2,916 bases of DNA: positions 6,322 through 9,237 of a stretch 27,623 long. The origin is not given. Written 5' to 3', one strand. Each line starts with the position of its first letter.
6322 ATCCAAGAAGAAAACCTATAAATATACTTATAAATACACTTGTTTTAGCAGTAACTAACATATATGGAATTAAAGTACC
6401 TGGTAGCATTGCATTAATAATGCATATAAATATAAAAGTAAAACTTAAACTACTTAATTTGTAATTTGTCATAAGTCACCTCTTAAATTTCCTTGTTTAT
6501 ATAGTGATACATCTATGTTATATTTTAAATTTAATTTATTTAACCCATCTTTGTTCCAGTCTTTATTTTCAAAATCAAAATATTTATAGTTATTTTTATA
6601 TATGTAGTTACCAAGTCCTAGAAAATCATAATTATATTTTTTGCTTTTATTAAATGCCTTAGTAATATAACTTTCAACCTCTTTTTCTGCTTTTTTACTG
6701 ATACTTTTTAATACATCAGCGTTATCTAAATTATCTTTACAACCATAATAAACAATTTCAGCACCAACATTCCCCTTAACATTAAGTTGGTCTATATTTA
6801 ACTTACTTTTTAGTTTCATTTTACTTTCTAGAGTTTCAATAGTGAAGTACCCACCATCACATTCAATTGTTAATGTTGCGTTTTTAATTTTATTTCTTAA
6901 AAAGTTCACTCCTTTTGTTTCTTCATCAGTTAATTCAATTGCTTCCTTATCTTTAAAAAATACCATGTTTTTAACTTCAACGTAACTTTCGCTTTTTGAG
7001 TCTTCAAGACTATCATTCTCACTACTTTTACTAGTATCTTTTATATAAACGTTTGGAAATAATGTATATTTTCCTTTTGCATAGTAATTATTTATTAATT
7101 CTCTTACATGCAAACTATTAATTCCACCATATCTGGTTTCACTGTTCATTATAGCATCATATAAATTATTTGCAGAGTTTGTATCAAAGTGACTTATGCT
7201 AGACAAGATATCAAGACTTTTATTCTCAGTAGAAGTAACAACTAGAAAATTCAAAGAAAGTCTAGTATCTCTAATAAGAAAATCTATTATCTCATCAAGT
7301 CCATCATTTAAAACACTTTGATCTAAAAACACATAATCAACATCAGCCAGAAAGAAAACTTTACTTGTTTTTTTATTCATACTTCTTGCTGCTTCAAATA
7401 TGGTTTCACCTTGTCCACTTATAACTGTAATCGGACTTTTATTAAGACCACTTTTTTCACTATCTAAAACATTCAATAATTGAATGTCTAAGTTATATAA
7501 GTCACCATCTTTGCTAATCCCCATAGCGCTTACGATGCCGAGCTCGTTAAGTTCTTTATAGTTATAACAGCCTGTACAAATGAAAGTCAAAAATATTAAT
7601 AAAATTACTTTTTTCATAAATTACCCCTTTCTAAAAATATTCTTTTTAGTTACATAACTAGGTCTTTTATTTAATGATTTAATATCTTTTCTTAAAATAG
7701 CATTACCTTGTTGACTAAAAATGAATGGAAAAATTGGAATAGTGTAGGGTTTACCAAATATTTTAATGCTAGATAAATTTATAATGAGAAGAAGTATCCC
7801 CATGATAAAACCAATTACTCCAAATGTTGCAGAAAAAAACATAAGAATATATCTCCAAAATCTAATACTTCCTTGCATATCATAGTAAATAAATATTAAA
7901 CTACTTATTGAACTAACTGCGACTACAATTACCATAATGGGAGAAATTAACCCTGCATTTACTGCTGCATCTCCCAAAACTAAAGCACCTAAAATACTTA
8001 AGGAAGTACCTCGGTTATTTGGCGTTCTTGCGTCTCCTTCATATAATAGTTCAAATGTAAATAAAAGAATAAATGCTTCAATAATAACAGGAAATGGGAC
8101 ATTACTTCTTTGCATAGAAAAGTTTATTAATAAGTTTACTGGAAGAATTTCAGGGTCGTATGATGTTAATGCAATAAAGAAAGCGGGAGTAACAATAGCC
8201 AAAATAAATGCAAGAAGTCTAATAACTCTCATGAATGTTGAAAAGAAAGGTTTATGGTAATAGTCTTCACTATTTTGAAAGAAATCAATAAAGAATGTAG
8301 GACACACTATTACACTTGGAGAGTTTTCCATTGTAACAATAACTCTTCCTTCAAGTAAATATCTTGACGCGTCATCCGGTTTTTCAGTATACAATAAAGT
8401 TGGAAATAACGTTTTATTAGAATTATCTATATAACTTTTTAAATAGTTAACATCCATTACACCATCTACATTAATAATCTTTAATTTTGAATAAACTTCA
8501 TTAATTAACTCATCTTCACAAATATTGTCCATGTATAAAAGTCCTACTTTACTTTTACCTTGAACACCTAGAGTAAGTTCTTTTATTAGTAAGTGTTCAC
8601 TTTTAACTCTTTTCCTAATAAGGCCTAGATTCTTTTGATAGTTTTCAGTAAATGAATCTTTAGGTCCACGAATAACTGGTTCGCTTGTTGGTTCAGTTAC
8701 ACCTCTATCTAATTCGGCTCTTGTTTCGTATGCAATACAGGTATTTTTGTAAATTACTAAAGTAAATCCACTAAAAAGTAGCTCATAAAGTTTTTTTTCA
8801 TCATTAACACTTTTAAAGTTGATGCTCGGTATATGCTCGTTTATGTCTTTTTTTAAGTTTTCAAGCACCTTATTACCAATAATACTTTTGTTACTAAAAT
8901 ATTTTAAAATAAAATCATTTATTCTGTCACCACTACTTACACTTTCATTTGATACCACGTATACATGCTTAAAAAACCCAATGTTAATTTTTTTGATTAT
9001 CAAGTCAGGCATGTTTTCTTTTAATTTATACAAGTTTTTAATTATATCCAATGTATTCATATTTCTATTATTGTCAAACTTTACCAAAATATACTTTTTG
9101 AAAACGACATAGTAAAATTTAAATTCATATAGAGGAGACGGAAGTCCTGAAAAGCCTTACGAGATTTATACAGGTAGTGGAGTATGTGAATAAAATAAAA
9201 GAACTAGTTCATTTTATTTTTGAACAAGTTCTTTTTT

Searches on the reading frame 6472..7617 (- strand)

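Call 25: search_protein_families(library=pfam, proteins=[window:6472-7617:-], max_evalue=0.001)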
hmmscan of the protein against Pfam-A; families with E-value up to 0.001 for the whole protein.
window:6472-7617:- (382 aa): 2 families
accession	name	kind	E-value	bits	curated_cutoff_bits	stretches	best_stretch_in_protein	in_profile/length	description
PF25198.1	Spore_GerAC_N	-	4.4e-30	105.3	27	1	19-186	1-170/176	Spore germination protein N-terminal domain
PF05504.16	Spore_GerAC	-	1.7e-26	93.7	23.6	1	219-373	5-164/167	Spore germination B3/ GerAC like, C-terminal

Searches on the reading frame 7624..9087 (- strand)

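Call 25: search_protein_families(library=pfam, proteins=[window:7624-9087:-], max_evalue=0.001)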
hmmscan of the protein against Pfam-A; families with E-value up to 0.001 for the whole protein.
window:7624-9087:- (488 aa): 1 family
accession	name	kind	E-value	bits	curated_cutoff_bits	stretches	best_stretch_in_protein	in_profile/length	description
PF03323.18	GerA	-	1.3e-141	472.8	27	1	21-477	5-465/466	Bacillus/Clostridium GerA spore germination protein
